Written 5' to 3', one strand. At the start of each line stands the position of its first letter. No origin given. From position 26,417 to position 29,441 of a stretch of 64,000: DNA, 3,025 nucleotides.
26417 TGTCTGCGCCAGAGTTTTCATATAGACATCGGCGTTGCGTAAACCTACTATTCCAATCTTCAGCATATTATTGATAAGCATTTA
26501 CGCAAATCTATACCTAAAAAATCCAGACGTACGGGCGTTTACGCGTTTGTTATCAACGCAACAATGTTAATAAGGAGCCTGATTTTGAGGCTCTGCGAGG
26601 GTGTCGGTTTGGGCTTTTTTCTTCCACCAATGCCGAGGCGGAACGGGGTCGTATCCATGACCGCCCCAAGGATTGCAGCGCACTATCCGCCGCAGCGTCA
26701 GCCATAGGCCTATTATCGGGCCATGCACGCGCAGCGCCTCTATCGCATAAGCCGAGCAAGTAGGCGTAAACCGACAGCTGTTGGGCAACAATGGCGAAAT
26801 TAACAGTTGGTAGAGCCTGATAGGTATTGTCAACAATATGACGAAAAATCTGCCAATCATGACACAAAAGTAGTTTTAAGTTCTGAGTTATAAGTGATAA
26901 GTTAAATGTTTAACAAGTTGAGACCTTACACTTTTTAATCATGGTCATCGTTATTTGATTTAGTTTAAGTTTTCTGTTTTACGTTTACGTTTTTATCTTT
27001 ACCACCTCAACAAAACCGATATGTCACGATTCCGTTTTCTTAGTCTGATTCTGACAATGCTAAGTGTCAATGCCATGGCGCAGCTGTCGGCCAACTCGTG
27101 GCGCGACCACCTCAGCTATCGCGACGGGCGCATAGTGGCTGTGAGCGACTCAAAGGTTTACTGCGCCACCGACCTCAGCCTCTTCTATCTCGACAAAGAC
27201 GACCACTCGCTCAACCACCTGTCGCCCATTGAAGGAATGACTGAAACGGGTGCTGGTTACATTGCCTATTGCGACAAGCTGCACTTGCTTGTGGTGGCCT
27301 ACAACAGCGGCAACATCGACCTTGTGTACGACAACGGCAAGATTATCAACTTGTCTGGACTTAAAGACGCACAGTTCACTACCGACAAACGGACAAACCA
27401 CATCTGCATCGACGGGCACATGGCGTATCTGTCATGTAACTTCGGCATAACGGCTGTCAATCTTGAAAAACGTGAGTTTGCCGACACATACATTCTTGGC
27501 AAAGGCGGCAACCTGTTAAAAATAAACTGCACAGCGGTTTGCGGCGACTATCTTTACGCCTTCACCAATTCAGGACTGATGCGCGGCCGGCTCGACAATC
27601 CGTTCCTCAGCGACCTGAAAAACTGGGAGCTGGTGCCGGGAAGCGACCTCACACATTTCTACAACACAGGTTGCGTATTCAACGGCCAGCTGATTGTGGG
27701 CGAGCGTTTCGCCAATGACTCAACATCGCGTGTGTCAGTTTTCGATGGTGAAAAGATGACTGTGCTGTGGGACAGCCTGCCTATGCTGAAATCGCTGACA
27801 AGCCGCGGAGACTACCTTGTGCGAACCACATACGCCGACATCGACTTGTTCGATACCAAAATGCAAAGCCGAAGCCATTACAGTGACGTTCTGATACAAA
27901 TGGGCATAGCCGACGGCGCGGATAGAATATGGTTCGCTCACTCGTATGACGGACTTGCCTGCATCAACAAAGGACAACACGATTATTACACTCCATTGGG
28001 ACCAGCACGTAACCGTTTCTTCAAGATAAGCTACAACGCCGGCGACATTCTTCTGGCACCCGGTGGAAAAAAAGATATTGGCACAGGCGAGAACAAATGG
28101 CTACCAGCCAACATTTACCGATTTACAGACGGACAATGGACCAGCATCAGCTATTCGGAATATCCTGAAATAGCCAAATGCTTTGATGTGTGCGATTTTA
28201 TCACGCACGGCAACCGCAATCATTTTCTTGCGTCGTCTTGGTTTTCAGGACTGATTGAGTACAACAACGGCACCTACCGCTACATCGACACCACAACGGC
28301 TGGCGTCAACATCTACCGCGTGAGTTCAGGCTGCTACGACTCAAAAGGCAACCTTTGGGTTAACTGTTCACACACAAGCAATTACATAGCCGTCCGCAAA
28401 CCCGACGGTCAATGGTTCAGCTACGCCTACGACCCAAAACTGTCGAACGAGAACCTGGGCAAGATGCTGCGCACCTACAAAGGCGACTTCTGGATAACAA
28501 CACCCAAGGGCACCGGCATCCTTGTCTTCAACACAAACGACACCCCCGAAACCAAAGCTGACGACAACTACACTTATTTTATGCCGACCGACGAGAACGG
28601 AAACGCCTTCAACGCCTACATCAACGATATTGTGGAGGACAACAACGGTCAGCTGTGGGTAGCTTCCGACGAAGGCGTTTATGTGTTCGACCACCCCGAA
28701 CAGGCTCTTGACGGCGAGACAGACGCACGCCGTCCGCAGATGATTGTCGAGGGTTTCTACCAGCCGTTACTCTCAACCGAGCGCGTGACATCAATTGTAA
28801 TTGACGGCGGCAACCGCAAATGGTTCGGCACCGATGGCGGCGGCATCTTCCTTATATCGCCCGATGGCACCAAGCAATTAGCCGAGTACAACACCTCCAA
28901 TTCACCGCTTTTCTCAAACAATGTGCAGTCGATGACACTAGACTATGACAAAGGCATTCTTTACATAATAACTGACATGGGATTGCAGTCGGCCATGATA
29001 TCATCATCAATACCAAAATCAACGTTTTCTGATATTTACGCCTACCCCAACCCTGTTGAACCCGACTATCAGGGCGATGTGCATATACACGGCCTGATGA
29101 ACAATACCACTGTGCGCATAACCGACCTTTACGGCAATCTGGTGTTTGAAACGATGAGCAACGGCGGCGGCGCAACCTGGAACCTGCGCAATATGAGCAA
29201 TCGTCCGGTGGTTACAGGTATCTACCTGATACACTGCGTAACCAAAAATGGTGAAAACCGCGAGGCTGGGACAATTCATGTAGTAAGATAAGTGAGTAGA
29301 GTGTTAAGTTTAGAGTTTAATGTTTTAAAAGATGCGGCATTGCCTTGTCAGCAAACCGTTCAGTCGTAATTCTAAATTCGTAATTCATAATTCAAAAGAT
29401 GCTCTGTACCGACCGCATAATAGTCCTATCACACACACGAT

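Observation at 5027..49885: Recurrent intergenic tracts that completely exclude one nucleotide (C-free after stops, G-free before starts) and share a common word vocabulary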

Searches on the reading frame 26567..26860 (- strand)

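Call 58: search_protein_families(library=ncbifam, proteins=[window:26567-26860:-], max_evalue=0.00001)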
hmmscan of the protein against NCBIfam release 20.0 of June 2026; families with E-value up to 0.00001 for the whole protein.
window:26567-26860:- (97 aa): 1 family
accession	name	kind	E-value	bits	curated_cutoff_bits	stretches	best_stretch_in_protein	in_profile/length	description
TIGR00278.2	TIGR00278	equivalog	7.7e-23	80.1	40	1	10-69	4-63/64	membrane protein insertion efficiency factor YidD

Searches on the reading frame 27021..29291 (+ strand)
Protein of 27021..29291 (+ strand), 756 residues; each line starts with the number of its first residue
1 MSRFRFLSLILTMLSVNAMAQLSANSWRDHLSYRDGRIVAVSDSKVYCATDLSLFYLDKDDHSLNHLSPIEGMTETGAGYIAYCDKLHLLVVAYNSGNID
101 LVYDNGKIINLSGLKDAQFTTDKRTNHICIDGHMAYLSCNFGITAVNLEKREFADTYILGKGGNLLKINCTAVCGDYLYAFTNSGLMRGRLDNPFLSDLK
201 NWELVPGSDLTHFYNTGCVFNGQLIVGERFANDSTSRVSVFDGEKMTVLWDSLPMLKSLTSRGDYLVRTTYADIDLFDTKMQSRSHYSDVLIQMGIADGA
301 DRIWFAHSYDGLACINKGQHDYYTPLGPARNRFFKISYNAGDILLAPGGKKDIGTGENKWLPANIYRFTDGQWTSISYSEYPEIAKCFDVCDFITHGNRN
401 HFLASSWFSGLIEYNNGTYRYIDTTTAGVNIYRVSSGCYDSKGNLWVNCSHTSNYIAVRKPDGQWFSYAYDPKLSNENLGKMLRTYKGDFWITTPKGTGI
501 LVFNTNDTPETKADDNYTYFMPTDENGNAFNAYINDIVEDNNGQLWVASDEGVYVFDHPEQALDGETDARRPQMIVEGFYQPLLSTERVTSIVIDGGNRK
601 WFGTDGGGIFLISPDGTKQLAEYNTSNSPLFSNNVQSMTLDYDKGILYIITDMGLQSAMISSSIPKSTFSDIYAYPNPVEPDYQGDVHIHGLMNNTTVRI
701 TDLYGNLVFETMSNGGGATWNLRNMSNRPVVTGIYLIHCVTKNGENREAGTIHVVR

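Call 58: search_protein_families(library=ncbifam, proteins=[window:27021-29291:+], max_evalue=0.00001)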
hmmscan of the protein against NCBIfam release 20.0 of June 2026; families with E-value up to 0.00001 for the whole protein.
window:27021-29291:+ (756 aa): 2 families
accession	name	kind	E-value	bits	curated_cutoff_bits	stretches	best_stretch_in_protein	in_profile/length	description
NF052228.1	T9SS_PorZ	equivalog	3.5e-163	544.9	260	1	1-756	1-757/757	type IX secretion system anionic LPS delivery protein PorZ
TIGR04183.1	Por_Secre_tail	domain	7.3e-06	25.9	23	0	675-744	2-63/72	T9SS type A sorting domain-containing protein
